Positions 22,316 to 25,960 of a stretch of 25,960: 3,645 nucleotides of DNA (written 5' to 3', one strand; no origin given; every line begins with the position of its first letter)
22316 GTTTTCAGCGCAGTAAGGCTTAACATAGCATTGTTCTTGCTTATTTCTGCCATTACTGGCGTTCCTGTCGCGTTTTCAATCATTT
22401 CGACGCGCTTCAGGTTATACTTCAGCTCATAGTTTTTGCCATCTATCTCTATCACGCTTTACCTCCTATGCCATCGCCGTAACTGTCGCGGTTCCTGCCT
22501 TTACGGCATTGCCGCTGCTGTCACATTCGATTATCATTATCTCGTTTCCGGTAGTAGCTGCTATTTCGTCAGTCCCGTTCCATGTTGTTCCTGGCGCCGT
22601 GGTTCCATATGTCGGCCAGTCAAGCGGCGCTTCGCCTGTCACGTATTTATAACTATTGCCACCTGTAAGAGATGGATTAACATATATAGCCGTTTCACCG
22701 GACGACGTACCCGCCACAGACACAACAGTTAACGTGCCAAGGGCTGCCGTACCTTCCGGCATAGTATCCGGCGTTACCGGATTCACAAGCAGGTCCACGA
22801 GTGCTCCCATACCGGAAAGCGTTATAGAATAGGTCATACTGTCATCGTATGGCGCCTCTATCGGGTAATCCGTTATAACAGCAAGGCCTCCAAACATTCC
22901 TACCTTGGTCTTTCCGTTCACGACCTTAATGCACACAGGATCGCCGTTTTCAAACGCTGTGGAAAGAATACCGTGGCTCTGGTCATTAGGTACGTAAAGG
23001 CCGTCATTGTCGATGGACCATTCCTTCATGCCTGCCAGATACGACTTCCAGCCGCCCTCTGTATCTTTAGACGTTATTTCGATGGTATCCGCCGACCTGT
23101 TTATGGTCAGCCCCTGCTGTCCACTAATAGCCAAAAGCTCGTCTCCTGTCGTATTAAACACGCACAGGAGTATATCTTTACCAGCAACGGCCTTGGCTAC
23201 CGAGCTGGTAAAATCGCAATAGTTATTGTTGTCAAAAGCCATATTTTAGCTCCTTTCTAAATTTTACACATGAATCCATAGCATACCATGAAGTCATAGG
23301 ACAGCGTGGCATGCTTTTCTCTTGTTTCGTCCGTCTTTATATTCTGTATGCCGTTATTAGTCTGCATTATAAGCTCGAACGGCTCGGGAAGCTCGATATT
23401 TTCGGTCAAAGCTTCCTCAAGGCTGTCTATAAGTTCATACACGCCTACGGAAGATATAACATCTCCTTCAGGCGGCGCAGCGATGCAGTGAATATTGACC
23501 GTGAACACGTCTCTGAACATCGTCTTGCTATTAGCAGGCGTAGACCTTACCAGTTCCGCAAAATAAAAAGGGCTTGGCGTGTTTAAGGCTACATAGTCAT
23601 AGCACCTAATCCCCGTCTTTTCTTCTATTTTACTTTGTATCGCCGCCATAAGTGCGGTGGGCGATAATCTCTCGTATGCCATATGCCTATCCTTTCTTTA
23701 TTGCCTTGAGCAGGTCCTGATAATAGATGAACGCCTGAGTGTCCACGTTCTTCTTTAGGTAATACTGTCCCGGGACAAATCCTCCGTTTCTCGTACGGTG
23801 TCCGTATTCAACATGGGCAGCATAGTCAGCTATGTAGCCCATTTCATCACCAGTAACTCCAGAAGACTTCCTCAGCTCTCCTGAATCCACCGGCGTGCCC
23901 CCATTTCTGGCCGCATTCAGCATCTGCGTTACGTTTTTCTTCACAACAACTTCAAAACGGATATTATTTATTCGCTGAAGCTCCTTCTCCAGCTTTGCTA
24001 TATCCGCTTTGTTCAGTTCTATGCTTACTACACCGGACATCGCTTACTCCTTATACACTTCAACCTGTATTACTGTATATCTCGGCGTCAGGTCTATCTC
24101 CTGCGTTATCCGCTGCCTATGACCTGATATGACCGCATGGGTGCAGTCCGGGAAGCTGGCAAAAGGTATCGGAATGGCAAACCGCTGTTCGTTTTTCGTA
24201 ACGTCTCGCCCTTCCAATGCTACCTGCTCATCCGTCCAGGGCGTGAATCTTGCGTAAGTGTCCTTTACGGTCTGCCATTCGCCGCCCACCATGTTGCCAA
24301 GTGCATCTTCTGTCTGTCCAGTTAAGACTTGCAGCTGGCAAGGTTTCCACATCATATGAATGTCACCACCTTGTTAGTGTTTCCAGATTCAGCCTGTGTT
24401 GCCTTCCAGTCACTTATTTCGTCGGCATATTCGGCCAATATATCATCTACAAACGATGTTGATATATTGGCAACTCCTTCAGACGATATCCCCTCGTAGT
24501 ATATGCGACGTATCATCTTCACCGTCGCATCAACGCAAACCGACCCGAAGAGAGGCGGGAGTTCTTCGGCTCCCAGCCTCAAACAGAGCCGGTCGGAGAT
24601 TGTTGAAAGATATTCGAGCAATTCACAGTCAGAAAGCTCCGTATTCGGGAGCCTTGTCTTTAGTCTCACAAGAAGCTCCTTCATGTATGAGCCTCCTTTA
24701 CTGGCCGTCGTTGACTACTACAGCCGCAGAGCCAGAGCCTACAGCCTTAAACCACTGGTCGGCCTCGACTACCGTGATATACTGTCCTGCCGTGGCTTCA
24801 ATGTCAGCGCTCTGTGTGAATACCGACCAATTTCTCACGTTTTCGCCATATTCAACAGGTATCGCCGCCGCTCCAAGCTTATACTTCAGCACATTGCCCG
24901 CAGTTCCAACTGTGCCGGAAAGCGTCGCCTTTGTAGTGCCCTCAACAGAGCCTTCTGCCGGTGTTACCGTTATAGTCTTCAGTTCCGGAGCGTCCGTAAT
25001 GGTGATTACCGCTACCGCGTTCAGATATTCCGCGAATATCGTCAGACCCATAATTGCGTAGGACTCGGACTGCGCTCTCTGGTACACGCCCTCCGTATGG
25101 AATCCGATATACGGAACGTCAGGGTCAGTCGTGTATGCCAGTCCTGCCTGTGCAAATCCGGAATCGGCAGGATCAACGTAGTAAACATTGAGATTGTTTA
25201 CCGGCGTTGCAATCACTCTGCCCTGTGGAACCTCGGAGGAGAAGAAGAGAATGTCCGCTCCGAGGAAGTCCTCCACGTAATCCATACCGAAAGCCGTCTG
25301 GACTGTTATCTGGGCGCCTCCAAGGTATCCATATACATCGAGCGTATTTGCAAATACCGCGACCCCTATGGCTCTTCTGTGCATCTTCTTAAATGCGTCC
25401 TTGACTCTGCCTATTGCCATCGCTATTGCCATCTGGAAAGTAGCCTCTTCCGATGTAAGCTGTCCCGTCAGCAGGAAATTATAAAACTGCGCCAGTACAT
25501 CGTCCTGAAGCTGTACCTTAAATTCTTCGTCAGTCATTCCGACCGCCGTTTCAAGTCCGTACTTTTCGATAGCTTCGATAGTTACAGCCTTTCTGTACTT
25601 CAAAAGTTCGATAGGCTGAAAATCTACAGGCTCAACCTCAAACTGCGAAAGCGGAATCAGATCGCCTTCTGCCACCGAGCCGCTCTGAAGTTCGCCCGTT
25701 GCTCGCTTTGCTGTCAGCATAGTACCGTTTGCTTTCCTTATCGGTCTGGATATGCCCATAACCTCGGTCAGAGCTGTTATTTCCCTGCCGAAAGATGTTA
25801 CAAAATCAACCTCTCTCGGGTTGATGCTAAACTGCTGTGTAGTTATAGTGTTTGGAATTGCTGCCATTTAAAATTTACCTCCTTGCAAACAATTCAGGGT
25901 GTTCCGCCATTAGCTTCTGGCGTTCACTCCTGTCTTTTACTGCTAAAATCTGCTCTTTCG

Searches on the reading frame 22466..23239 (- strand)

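Call 70: search_protein_families(library=pfam, proteins=[window:22466-23239:-], max_evalue=0.001)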
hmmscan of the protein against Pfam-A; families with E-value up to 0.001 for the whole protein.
window:22466-23239:- (257 aa): 2 families
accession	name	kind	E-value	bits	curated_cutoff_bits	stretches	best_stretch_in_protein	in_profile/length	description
PF06199.17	Phage_tail_2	-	2.1e-32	112.4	23.8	1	17-148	1-131/132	Phage tail tube protein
PF18316.7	S-l_SbsC_C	-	6e-15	55.9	26.6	1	175-255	1-85/86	S-layer protein SbsC C-terminal domain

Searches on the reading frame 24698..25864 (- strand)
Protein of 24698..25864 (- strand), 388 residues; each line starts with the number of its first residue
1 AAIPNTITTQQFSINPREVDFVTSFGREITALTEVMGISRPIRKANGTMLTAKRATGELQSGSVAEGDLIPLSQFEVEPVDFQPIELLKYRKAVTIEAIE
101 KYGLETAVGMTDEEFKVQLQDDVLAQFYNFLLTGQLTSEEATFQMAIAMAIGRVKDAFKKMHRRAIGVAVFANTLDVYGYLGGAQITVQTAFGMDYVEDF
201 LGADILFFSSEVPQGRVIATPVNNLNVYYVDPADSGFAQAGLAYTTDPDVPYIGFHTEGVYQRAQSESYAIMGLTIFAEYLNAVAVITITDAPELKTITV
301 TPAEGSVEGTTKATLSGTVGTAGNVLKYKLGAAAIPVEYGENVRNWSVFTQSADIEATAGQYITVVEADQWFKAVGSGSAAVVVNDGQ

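Call 70: search_protein_families(library=pfam, proteins=[window:24698-25864:-], max_evalue=0.001)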
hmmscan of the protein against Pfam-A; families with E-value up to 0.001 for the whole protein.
window:24698-25864:- (388 aa): 1 family
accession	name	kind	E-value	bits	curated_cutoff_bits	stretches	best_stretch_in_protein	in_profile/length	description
PF18316.7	S-l_SbsC_C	-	3.9e-14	53.3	26.6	1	304-383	2-84/86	S-layer protein SbsC C-terminal domain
